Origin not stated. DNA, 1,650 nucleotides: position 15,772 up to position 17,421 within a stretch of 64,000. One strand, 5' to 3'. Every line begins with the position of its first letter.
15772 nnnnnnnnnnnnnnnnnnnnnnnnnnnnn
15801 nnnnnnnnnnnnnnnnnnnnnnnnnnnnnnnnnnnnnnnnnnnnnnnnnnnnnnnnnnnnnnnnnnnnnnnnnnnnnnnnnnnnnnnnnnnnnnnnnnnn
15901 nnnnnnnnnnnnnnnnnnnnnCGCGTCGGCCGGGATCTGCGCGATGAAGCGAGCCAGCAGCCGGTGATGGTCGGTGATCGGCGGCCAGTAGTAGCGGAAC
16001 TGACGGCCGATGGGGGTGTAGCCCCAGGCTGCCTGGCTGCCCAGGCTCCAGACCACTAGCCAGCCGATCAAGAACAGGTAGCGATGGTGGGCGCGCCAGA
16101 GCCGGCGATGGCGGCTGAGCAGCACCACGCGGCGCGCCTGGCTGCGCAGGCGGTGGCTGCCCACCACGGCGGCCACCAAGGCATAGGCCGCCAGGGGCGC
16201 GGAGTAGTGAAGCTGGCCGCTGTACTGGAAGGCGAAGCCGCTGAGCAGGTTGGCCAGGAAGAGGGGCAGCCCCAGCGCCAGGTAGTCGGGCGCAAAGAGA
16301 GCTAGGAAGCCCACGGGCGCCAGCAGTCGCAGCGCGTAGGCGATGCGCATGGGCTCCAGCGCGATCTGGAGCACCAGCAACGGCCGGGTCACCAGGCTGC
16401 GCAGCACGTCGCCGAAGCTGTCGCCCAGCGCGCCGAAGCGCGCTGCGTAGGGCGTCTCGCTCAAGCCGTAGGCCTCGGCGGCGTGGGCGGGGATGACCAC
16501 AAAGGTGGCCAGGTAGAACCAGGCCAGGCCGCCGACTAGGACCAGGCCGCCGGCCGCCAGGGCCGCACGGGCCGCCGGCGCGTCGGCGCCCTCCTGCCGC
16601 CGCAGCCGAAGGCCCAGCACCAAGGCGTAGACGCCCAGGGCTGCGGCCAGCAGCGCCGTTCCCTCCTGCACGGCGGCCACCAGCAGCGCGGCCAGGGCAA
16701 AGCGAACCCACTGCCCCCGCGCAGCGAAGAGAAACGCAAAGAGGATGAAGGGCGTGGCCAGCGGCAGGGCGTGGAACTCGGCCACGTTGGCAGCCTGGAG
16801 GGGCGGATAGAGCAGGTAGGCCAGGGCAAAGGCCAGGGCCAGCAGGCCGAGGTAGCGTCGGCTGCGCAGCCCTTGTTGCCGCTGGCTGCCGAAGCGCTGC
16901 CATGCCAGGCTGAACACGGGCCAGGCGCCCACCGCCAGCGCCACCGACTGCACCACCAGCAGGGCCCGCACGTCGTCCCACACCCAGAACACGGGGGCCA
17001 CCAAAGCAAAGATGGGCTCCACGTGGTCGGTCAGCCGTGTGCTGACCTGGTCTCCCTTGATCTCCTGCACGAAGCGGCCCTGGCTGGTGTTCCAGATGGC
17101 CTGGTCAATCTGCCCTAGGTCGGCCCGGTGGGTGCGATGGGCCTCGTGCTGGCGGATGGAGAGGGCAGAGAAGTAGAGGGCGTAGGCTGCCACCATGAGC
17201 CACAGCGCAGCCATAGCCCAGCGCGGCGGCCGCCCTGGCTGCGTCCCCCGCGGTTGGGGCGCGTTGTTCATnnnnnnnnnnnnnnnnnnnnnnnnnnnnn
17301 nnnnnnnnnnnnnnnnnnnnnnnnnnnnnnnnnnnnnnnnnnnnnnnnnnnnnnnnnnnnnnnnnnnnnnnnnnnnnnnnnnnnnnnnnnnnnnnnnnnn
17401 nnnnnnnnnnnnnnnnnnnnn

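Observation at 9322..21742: Arn-like lipid-linked amino-sugar glycosylation operon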

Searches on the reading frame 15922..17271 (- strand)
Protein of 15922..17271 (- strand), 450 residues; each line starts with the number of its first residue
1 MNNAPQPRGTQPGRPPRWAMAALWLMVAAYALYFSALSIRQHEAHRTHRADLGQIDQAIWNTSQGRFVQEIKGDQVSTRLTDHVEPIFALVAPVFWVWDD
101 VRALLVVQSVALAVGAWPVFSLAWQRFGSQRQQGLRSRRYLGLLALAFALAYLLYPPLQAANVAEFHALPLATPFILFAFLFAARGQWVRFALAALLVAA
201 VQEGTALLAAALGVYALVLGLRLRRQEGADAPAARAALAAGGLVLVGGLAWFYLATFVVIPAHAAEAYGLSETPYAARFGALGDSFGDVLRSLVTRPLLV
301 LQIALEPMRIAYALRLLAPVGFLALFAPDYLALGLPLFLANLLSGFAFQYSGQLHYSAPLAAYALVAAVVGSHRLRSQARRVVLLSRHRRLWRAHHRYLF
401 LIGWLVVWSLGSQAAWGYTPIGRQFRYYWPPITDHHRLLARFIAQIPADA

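Call 60: predict_structure(alignment_id=A3)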
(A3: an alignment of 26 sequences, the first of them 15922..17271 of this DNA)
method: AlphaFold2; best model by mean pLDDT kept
length: 450 residues; sequences in the alignment: 26
mean_pLDDT: 83.3   pTM: 0.86
mean pLDDT of the five models: 83.3, 83.2, 82.3, 79.6, 79.1
residues with pLDDT >= 90: 227; 70-90: 131; 50-70: 70; < 50: 22
segments of 3 or more residues with pLDDT < 50: 1-7, 46-53, 78-80
pLDDT, mean of each block of 10 residues (from residue 1): 45 89 98 90 55 52 53 51 67 75 89 98 90 75 97 94 83 97 97 96 91 97 90 95 97 85 66 63 81 94 92 93 97 93 82 76 97 91 89 89 97 89 71 65 76
secondary structure, 60 per line:
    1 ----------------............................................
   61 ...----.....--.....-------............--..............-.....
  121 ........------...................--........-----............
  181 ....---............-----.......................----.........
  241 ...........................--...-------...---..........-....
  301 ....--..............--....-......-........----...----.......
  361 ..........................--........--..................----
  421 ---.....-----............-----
elements in order: H17-63 E68-72 E75-79 H87-98 H101-114 H116-128 H135-153 H156-163 H169-184 H188-199 H205-227 H232-267 H286-295 H297-304 H307-320 H323-326 H328-333 H335-342 H354-386 H389-396 H399-416 H424-428 H434-445

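Call 62: fold_search(model_id=the predicted structure, library=pdb)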
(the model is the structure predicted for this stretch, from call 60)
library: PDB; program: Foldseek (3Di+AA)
matches with E <= 10: 317; with E <= 0.001: 0
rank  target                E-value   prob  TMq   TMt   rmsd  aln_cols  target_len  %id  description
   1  8pn9_A                1.4e-02  1.00  0.43  0.31  14.0       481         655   10  Structure of human oligosaccharyltransferase OST-A complex bound to NGI-1 (released 2024-05-08)
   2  8imx_U                2.6e-02  1.00  0.38  0.40  14.3       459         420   14  Cryo-EM structure of GPI-T with a chimeric GPI-anchored protein (released 2023-08-16)
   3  6gxc_A                6.2e-02  0.99  0.39  0.27  13.3       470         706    9  Bacterial oligosaccharyltransferase PglB in complex with an inhibitory peptide and a reactive lipid-linked oligosaccha (released 2018-11-14)
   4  8age_A                6.4e-02  1.00  0.46  0.34  11.8       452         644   12  Structure of yeast oligosaccharylransferase complex with acceptor peptide bound (released 2022-12-07)
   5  9s6s_A                1.8e-01  0.92  0.35  0.31  10.2       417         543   14  Ternary cryo-EM structure of human ALG9 with Dol25-PP-GlcNAc2Man6, Dol25-P-Man and Fab (released 2026-03-18)
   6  7td3_R                2.4e-01  0.16  0.12  0.17  20.5       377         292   14  Sphingosine-1-phosphate receptor 1-Gi complex bound to S1P (released 2022-02-09)
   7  8if8_C                4.0e-01  0.63  0.31  0.25  15.9       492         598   15  Arabinosyltransferase AftA (released 2023-05-31)
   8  9b49_B                4.0e-01  0.13  0.15  0.16  24.7       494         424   12  K459Q variant of P. indica phosphate transporter (released 2025-03-26)
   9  9b47_B                5.4e-01  0.12  0.15  0.16  24.4       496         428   14  Y328F variant of P. indica phosphate transporter (released 2025-03-26)
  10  8z74_D                6.1e-01  0.18  0.14  0.20  22.2       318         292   12  Cryo-EM structure of APJR complex with agonistic antibody (released 2025-01-22)
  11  2wsw                  6.1e-01  0.08  0.13  0.12  26.1       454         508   11  Crystal Structure of Carnitine Transporter from Proteus mirabilis (released 2010-09-08)
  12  5f15                  6.4e-01  0.82  0.40  0.35  13.9       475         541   15  Crystal Structure of ArnT from Cupriavidus metallidurans bound to Undecaprenyl phosphate (released 2016-02-17)
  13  6z10_A                7.2e-01  0.20  0.15  0.21  18.7       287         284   15  Crystal structure of a humanized (K18E, K269N) rat succinate receptor SUCNR1 (GPR91) in complex with a nanobody and an (released 2020-09-16)
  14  7vif_F                7.4e-01  0.14  0.14  0.18  21.7       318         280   12  Cryo-EM structure of Gi coupled Sphingosine 1-phosphate receptor bound with (S)-FTY720-P (released 2022-09-28)
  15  7bve_A                8.7e-01  0.54  0.37  0.19  15.3       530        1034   15  Cryo-EM structure of Mycobacterium smegmatis arabinosyltransferase EmbC2-AcpM2 in complex with ethambutol (released 2020-04-29)
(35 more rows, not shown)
